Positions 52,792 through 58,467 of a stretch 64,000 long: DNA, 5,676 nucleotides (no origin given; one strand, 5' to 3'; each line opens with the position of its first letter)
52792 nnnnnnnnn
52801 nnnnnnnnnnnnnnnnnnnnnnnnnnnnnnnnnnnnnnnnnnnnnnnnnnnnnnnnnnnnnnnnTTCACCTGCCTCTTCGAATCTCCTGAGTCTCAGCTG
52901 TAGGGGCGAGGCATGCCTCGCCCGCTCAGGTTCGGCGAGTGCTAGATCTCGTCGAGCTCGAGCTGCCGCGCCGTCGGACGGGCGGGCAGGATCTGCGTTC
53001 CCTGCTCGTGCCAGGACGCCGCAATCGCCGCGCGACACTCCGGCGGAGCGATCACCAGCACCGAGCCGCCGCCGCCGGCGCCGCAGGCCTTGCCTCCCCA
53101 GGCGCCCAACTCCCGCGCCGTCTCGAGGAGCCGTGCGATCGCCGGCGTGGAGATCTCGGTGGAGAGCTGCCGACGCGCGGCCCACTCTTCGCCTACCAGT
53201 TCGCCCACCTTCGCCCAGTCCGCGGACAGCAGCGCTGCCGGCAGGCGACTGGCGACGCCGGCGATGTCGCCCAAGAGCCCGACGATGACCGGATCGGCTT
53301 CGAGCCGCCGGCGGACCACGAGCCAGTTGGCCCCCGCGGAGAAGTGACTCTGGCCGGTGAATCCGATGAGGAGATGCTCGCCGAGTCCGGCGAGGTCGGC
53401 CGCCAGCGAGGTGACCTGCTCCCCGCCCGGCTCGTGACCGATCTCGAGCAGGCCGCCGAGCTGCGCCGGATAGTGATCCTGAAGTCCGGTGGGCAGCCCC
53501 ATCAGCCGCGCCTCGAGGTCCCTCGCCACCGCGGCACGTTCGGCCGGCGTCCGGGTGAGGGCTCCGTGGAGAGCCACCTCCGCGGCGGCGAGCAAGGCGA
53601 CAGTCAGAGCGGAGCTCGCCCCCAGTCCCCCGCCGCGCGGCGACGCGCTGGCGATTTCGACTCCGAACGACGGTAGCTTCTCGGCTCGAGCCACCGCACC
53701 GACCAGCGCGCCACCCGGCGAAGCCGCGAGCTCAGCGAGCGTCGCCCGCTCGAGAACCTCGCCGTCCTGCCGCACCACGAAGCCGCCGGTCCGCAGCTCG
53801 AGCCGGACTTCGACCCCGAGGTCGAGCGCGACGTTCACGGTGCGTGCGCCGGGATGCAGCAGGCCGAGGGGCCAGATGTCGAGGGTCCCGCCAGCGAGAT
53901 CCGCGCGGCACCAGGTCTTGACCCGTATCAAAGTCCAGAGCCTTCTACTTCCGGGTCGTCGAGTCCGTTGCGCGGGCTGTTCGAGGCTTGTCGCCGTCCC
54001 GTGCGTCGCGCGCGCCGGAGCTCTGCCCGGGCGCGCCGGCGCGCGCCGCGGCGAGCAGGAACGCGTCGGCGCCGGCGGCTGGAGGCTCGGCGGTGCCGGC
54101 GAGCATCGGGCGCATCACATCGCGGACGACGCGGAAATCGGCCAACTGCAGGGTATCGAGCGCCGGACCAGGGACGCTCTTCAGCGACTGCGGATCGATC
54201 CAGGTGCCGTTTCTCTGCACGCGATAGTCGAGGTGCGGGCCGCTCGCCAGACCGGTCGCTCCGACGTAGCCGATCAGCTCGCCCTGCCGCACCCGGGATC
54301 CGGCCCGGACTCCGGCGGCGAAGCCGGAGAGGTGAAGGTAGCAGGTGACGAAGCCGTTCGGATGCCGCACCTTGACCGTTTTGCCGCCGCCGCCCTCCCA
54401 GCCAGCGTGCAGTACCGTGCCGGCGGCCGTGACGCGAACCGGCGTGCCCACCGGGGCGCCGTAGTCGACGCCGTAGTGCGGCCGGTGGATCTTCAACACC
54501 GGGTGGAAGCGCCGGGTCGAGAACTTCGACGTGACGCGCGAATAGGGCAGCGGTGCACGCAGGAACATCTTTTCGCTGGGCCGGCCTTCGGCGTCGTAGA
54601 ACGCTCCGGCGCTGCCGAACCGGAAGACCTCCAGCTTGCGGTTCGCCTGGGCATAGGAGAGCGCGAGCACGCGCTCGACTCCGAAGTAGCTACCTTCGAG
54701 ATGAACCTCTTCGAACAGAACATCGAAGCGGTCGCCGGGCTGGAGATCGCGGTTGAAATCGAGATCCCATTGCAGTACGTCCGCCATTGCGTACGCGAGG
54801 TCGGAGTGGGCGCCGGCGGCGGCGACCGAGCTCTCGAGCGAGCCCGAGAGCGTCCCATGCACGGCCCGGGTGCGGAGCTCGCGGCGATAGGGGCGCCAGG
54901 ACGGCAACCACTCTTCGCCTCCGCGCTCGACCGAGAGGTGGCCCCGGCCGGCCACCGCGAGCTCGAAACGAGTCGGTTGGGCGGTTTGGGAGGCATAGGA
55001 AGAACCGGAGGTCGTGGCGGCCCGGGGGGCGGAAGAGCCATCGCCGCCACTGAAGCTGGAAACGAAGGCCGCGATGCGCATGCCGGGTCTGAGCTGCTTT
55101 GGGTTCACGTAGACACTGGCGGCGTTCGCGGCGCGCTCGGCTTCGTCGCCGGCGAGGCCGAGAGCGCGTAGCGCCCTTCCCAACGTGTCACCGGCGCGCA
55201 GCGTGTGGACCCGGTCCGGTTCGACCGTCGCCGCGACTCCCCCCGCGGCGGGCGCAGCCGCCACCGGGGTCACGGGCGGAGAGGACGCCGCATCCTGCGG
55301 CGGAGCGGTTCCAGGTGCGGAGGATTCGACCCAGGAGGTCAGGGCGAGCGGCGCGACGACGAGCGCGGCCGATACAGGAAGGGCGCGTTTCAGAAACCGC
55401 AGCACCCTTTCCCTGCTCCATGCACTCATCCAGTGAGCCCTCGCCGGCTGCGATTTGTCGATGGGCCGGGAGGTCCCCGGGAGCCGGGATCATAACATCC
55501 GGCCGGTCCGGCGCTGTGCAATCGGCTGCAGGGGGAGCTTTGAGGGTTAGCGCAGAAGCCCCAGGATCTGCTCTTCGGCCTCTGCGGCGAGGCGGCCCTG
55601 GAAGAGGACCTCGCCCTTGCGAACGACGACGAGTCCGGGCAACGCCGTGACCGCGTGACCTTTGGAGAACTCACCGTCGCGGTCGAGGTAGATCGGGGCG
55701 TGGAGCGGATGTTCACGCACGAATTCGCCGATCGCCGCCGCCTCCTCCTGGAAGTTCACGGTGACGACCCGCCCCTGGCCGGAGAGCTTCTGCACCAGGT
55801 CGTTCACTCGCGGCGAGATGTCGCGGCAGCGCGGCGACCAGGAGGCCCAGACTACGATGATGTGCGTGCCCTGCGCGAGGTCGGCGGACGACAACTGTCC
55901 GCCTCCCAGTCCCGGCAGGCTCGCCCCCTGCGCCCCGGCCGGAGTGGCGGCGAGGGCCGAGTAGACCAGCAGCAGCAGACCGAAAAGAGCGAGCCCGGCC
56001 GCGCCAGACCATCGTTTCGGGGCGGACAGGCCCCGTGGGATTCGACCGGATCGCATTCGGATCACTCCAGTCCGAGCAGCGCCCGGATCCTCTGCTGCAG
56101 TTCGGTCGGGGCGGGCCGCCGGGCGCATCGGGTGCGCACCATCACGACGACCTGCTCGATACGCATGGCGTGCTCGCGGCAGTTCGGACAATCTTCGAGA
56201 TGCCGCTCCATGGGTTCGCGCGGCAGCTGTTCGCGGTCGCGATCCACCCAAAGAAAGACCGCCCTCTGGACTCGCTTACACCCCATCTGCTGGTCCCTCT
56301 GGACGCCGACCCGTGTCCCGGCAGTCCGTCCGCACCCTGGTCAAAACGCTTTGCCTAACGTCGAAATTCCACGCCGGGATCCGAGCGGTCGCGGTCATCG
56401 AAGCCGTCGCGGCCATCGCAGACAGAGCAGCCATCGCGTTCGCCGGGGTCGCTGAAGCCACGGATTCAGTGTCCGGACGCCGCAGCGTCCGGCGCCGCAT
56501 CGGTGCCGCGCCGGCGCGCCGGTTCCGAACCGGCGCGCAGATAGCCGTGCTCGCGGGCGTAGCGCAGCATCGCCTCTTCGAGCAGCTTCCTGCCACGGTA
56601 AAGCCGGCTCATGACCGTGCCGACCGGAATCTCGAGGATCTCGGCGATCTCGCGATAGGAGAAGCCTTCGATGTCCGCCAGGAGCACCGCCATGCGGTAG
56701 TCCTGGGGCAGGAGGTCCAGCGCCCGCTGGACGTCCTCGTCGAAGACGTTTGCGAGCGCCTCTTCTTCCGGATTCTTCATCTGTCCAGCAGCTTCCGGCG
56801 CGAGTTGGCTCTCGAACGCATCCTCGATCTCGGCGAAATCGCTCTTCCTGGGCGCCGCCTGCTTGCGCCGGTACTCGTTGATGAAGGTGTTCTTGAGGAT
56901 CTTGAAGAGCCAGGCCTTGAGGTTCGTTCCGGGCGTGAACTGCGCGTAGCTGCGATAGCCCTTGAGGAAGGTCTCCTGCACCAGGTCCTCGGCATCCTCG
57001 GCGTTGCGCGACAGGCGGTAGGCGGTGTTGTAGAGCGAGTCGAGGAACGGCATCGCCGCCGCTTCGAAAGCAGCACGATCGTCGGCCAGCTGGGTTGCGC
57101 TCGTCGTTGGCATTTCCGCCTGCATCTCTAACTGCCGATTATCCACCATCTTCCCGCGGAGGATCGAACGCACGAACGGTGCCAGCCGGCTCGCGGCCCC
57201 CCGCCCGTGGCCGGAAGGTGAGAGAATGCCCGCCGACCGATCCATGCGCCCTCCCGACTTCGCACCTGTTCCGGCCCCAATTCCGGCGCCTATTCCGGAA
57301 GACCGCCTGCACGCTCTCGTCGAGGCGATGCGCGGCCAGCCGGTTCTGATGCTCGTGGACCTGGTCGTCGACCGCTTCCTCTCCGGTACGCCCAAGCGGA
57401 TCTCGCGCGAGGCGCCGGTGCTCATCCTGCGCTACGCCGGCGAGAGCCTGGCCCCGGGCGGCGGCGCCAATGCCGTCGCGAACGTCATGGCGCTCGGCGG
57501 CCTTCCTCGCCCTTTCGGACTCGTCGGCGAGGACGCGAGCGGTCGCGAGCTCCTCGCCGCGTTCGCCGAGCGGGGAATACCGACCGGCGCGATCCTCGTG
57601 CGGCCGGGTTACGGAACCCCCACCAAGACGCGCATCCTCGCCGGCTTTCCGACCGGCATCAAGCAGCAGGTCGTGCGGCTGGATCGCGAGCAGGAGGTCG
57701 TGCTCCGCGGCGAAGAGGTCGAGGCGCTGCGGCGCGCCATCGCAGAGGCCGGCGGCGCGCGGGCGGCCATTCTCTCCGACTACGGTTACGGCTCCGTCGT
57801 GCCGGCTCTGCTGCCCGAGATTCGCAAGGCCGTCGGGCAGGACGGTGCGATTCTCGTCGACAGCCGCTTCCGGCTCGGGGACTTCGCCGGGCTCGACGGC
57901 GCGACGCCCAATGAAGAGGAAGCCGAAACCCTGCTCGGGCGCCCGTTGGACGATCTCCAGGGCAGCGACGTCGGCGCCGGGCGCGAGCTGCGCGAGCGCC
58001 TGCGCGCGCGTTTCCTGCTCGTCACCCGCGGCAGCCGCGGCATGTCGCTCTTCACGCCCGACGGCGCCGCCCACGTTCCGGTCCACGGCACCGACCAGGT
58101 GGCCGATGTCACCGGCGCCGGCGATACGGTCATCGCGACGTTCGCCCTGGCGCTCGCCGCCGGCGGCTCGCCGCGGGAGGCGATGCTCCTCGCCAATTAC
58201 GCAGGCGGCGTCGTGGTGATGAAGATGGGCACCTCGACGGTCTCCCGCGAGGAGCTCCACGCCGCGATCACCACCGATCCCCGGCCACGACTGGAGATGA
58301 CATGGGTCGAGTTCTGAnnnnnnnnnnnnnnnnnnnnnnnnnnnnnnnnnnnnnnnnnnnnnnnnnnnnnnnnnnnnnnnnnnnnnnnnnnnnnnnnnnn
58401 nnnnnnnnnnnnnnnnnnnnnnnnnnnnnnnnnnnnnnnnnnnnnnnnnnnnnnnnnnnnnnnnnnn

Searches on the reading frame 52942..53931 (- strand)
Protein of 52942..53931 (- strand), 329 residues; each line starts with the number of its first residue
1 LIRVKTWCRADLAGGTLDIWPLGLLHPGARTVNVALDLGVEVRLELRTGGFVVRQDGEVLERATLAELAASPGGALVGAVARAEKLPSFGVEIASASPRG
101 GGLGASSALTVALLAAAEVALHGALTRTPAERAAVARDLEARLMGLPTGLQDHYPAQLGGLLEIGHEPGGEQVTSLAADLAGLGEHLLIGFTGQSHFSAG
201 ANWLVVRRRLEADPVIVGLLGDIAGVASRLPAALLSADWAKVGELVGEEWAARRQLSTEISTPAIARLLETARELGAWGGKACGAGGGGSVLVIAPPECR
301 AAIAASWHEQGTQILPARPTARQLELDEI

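Call 9: search_protein_families(library=pfam, proteins=[window:52942-53931:-], max_evalue=0.001)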
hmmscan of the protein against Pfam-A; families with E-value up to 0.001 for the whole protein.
window:52942-53931:- (329 aa): 2 families
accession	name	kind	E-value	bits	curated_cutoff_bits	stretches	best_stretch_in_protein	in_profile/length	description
PF08544.19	GHMP_kinases_C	-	1.8e-13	51.1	21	1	233-311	4-83/85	GHMP kinases C terminal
PF00288.32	GHMP_kinases_N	-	1.1e-09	38.8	22.3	1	81-160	11-87/87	GHMP kinases N terminal domain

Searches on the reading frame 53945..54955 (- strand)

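Call 9: search_protein_families(library=pfam, proteins=[window:53945-54955:-], max_evalue=0.001)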
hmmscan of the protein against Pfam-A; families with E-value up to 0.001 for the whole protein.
window:53945-54955:- (336 aa): 2 families
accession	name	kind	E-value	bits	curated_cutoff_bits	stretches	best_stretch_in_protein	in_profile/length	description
PF01551.29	Peptidase_M23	-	2.5e-29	101.8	28.7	1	159-255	2-96/96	Peptidase family M23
PF19425.4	Csd3_N2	-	1.2e-11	45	27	1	28-145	5-120/122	Csd3 second domain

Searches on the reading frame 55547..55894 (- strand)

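Call 9: search_protein_families(library=pfam, proteins=[window:55547-55894:-], max_evalue=0.001)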
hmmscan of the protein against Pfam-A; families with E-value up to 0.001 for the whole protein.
window:55547-55894:- (115 aa): 4 families
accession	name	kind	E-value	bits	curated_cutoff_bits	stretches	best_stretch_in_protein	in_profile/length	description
PF08534.16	Redoxin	-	3.5e-09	37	26.6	1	2-99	22-131/148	Redoxin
PF13905.12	Thioredoxin_8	-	2.5e-08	34.5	27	1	12-93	5-90/94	Thioredoxin-like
PF00578.27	AhpC-TSA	-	7.2e-08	32.9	26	1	3-93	20-117/124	AhpC/TSA family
PF00085.26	Thioredoxin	-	7e-07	29.6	23.5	1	8-55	18-65/103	Thioredoxin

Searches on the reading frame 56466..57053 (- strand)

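Call 9: search_protein_families(library=pfam, proteins=[window:56466-57053:-], max_evalue=0.001)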
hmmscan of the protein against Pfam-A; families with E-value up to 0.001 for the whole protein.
window:56466-57053:- (195 aa): 6 families
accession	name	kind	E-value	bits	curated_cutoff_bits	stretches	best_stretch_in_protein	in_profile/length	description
PF08281.18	Sigma70_r4_2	-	4.6e-20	71.5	25.7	1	106-158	2-54/54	Sigma-70, region 4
PF04542.20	Sigma70_r2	-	5.4e-18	65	24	1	4-65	6-69/71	Sigma-70 region 2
PF04545.22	Sigma70_r4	-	1.1e-06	28.5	24.1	1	111-156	1-46/50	Sigma-70, region 4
PF07638.17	Sigma70_ECF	-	4.5e-06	27.1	21.1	1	18-160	46-181/185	ECF sigma factor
PF22233.2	PhyR_sigma-like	-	3.2e-05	24.1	27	1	119-147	8-36/50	Response regulator PhyR, sigma-like domain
PF22029.2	PhyR_sigma2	-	0.00065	20.1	27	0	13-53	14-54/55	Sigma2 domain of PhyR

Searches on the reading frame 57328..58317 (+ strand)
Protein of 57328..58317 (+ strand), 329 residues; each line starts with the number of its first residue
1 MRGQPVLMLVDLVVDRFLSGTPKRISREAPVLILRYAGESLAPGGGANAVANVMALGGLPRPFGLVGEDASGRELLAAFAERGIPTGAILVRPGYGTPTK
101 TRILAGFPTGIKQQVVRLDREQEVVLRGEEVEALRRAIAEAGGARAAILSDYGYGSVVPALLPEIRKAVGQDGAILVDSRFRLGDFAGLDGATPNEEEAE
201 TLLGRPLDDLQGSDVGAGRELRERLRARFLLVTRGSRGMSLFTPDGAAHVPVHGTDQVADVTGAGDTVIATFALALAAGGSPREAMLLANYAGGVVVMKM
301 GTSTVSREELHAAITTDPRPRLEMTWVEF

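Call 9: search_protein_families(library=pfam, proteins=[window:57328-58317:+], max_evalue=0.001)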
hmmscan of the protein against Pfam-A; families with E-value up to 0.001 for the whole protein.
window:57328-58317:+ (329 aa): 2 families
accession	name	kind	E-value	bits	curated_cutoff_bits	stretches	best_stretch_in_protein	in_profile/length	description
PF00294.29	PfkB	-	3.7e-27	95.9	25.8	1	25-304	21-297/302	pfkB family carbohydrate kinase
PF17763.6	Asparaginase_C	-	0.00024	21.5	34.6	0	135-189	16-69/114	Glutaminase/Asparaginase C-terminal domain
